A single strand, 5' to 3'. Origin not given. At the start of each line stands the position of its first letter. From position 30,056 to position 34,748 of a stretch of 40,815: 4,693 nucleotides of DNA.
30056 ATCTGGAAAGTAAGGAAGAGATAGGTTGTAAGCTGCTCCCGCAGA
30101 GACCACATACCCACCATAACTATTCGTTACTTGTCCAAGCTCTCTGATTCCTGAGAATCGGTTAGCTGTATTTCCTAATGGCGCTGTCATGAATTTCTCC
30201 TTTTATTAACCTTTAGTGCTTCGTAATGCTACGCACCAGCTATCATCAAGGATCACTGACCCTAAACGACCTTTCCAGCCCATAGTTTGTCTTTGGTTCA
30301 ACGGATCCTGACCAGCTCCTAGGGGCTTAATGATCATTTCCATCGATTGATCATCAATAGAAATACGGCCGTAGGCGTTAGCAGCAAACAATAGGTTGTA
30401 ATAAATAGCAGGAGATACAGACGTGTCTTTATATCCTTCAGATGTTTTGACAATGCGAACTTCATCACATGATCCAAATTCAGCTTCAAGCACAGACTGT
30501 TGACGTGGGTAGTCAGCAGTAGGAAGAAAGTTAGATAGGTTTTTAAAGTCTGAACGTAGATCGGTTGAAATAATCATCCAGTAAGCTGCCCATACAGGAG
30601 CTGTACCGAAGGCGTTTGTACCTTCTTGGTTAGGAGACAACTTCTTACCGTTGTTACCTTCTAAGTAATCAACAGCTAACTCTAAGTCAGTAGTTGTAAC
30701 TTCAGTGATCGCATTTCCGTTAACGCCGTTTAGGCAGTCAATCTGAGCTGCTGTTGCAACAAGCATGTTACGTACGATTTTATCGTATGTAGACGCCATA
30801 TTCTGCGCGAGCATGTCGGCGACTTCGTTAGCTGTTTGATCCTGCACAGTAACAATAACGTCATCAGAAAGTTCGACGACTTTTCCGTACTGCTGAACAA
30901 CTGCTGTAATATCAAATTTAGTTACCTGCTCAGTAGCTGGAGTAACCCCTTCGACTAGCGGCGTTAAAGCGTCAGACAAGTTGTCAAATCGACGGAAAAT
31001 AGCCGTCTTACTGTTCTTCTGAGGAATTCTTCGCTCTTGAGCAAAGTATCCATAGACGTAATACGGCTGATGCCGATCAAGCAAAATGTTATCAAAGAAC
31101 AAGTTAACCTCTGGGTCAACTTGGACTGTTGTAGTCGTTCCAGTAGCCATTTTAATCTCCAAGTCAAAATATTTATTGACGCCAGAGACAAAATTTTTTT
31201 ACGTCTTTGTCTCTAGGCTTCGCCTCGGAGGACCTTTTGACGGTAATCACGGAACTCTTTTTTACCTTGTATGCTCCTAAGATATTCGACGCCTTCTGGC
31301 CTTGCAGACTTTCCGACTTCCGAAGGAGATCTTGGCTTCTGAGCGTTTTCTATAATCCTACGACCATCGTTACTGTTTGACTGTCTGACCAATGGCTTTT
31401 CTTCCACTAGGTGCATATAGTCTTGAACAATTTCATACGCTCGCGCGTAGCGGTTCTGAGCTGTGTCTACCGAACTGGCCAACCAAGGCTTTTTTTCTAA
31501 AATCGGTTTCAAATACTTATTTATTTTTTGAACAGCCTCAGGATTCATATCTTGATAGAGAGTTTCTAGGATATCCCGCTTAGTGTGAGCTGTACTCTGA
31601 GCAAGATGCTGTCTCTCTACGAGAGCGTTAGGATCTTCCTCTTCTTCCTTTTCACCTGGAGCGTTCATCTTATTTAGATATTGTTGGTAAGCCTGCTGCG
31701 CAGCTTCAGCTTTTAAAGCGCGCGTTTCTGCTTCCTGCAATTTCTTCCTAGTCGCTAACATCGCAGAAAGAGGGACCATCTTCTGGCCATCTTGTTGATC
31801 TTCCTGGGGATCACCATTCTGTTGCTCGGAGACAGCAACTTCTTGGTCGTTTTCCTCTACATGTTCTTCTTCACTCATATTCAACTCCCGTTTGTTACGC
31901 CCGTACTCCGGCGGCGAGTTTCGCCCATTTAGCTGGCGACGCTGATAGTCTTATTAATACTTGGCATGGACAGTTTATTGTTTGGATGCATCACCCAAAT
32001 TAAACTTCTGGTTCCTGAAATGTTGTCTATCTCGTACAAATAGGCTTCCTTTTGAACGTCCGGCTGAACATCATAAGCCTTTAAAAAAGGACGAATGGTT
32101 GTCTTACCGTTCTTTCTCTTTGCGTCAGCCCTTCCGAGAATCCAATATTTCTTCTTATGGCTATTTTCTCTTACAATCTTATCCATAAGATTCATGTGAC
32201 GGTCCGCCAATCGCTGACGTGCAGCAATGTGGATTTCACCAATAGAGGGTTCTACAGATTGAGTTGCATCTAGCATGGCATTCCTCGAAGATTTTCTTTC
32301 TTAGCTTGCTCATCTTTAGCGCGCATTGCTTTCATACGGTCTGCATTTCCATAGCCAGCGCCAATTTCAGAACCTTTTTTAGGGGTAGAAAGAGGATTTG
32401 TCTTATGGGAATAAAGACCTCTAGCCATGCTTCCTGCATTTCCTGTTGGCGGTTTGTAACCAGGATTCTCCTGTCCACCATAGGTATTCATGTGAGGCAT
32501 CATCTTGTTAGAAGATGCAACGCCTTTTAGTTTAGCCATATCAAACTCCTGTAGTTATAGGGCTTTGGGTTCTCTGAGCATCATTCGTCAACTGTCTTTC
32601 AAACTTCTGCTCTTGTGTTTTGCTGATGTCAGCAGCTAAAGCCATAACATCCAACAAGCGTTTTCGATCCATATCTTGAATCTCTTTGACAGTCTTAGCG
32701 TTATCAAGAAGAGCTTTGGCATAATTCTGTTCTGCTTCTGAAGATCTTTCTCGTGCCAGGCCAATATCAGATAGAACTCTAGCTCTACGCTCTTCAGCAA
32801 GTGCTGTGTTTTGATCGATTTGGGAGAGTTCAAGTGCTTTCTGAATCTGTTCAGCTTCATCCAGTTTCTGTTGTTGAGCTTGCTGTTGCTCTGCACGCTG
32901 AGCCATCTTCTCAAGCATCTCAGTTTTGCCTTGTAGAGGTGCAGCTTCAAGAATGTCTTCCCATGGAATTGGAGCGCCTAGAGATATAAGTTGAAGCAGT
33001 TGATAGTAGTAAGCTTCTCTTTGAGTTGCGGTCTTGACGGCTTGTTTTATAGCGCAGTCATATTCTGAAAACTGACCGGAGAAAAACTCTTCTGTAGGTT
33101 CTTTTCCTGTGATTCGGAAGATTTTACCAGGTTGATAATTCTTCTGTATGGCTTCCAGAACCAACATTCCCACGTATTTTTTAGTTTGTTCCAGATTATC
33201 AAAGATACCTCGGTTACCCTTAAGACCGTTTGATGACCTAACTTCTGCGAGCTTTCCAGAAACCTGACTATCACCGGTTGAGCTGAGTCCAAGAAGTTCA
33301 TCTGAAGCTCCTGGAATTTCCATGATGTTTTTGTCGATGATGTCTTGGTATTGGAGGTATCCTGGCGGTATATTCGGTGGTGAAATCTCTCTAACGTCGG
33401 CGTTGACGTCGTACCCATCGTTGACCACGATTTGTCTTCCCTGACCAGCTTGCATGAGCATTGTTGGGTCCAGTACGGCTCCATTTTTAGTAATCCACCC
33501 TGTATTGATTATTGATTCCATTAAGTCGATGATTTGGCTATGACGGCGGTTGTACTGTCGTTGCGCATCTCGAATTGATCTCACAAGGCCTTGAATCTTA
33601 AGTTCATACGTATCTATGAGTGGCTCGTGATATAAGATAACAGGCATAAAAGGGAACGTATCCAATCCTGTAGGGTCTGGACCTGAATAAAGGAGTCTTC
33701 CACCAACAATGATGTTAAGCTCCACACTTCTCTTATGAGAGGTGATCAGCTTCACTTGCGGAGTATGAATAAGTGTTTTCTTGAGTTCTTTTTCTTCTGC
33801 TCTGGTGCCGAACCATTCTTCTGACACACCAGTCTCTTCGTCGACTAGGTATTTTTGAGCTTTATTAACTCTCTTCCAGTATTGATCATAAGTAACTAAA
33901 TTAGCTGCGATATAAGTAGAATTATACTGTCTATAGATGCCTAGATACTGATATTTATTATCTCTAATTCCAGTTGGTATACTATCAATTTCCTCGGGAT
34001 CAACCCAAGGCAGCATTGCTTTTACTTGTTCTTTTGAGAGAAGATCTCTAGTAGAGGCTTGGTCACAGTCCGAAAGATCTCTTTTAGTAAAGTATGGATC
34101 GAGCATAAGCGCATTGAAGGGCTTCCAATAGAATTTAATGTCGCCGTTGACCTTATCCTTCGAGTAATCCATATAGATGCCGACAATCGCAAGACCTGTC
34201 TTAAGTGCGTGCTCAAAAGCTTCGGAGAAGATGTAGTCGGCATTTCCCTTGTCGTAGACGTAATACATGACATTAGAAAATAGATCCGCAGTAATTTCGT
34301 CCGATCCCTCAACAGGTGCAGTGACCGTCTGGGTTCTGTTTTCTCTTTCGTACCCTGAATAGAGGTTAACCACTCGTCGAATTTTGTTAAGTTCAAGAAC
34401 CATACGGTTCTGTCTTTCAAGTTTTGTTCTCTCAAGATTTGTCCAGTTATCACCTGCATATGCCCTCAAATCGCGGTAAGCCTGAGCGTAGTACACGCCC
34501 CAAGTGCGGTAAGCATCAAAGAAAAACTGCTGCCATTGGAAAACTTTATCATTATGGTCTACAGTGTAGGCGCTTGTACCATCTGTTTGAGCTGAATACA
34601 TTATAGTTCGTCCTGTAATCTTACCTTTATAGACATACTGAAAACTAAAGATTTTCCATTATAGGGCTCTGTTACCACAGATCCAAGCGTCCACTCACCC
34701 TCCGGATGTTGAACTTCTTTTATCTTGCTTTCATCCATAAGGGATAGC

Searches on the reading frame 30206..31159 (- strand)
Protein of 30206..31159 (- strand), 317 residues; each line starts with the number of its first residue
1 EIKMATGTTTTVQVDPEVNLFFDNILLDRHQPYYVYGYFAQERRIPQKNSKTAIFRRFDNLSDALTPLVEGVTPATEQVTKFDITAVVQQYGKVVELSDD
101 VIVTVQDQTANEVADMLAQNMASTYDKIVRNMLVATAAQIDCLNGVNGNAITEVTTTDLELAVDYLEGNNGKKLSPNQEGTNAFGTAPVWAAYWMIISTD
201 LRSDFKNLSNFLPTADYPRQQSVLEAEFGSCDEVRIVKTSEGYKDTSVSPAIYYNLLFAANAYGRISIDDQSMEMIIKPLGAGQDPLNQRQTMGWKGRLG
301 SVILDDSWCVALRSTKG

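Call 10: search_protein_families(library=phrogs, proteins=[window:30206-31159:-], max_evalue=0.001)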
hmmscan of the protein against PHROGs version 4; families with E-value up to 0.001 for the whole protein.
window:30206-31159:- (317 aa): 1 family
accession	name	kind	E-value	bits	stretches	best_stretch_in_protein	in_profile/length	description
phrog_1357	-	head and packaging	9e-41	141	1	5-314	20-344/356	major head protein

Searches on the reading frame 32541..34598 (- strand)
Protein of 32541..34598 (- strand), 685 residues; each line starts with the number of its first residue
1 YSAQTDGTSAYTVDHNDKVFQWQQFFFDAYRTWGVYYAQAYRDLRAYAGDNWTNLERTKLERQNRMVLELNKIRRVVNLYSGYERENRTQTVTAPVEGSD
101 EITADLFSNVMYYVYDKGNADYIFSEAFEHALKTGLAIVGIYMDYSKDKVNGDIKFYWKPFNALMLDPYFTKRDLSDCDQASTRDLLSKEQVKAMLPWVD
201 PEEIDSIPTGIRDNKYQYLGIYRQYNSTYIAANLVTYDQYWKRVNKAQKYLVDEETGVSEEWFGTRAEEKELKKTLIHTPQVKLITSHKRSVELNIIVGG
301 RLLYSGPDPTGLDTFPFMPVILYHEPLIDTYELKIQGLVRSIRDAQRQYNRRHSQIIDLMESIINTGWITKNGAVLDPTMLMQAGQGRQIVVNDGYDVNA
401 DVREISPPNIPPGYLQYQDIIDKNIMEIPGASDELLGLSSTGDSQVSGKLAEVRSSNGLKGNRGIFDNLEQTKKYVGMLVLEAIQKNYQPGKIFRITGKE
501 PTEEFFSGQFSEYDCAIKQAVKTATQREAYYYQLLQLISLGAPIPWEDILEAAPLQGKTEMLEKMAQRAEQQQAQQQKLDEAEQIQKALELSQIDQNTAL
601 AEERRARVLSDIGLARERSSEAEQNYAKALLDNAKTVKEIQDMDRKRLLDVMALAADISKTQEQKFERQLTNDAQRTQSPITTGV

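Call 10: search_protein_families(library=phrogs, proteins=[window:32541-34598:-], max_evalue=0.001)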
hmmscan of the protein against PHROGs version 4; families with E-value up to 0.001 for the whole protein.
window:32541-34598:- (685 aa): 1 family
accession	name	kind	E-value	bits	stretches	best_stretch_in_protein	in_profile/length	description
phrog_156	-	head and packaging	4.6e-73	247.7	1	16-669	9-657/681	portal protein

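Call 20: search_dna_similar(query=window:32541-34598:-, collection=phages, mode=protein, max_rows=15)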
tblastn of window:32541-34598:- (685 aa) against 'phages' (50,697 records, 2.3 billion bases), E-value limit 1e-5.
Records with a match: 69; places in all: 69; records where one place covers at least 80% of the query: 1.
Best place of each record, by identity: <60% 69.
By first word of the organism name: Vibrio 18; Burkholderia 10; Klebsiella 6; Caudoviricetes 5; Erwinia 5; Pseudomonas 5; Ralstonia 5; Serratia 2; Thalassomonas 2; Ochrobactrum 2; and 6 more.
By host as written in the record: Vibrio crassostreae 10; - 9; Burkholderia cenocepacia 4; Pseudomonas aeruginosa 3; Klebsiella pneumoniae NI9 3; Vibrio tasmaniensis 2; Serratia marcescens 2; Burkholderia cepacia LMG 18821 2; and 24 more.
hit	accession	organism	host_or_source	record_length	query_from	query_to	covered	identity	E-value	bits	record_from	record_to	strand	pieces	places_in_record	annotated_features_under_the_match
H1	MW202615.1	Caudoviricetes sp.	Manatee Spring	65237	48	610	82%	22.8%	5e-11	72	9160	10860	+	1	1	portal protein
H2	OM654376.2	Paracoccus phage vB_PmaP_KLEP18-1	Paracoccus marcusii strain KR4M-18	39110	40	555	75%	23.5%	3e-17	92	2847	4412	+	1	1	portal protein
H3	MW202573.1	Caudoviricetes sp.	Manatee Spring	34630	33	537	74%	23.4%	6e-16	89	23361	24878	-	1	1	phage P22 like portal protein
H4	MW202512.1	Caudoviricetes sp.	Manatee Spring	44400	23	555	78%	21.9%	4e-13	79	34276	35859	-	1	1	portal protein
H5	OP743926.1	Erwinia phage Stean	Erwinia amylovora 1/79Sm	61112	38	544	74%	22.8%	1e-18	97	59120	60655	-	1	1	putative portal protein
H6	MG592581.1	Vibrio phage 1.211.A._10N.222.52.F11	Vibrio tasmaniensis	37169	33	506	69%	24.0%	9e-12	75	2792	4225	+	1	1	portal protein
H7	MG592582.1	Vibrio phage 1.211.B._10N.222.52.F11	Vibrio tasmaniensis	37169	33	506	69%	24.0%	9e-12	75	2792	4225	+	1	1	portal protein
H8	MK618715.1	Serratia phage Parlo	Serratia marcescens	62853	52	544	72%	23.0%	6e-19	98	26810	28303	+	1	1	portal protein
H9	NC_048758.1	Serratia phage Parlo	Serratia marcescens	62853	52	544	72%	23.0%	6e-19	98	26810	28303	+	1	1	portal protein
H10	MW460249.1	Pseudomonas phage Itty13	Pseudomonas aeruginosa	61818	38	544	74%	22.2%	3e-14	83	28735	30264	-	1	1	hypothetical protein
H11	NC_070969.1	Pseudomonas phage Itty13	Pseudomonas aeruginosa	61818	38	544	74%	22.2%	3e-14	83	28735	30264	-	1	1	portal protein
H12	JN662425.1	Burkholderia phage DC1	Burkholderia cepacia LMG 18821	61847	52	543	72%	22.9%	1e-12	78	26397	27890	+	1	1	portal protein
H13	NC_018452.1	Burkholderia phage DC1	Burkholderia cepacia LMG 18821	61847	52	543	72%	22.9%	1e-12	78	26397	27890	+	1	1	portal protein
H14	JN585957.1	Erwinia phage PEp14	Erwinia pyrifoliae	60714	38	544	74%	22.2%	5e-17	92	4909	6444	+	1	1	putative portal protein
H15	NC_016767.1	Erwinia phage PEp14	Erwinia pyrifoliae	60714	38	544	74%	22.2%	5e-17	92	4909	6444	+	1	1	portal protein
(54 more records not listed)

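Call 94: find_homologous_proteins(query=window:32541-34598:-, max_evalue=1e-30)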
Query window:32541-34598:- (685 aa): 639 proteins with E <= 1e-30 among 8000 candidates; the best 120 are listed.
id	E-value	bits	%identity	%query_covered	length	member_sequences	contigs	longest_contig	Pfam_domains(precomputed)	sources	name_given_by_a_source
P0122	0.0e+0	1544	100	100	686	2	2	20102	PF16510.13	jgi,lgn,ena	-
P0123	0.0e+0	1470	94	100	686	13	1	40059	PF16510.13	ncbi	-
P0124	0.0e+0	1470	94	100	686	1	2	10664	PF16510.13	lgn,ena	-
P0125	0.0e+0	1468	94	100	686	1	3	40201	PF16510.13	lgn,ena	-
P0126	0.0e+0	1459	93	100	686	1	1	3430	PF16510.13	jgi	jgi:hypothetical protein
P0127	0.0e+0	1458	93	100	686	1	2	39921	PF16510.13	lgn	-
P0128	0.0e+0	1457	93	100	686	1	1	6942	PF16510.13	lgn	-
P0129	0.0e+0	1448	94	99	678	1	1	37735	PF16510.13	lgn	-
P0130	0.0e+0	1445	92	100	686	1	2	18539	PF16510.13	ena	-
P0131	0.0e+0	1443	92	100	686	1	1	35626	PF16510.13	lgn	-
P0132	0.0e+0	1443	92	100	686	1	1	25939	PF16510.13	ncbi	-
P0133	0.0e+0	1440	93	99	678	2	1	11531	PF16510.13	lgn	-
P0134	0.0e+0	1439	93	100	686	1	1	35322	PF16510.13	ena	-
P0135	0.0e+0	1438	93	100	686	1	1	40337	PF16510.13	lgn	-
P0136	0.0e+0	1437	92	99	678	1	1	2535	PF16510.13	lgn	-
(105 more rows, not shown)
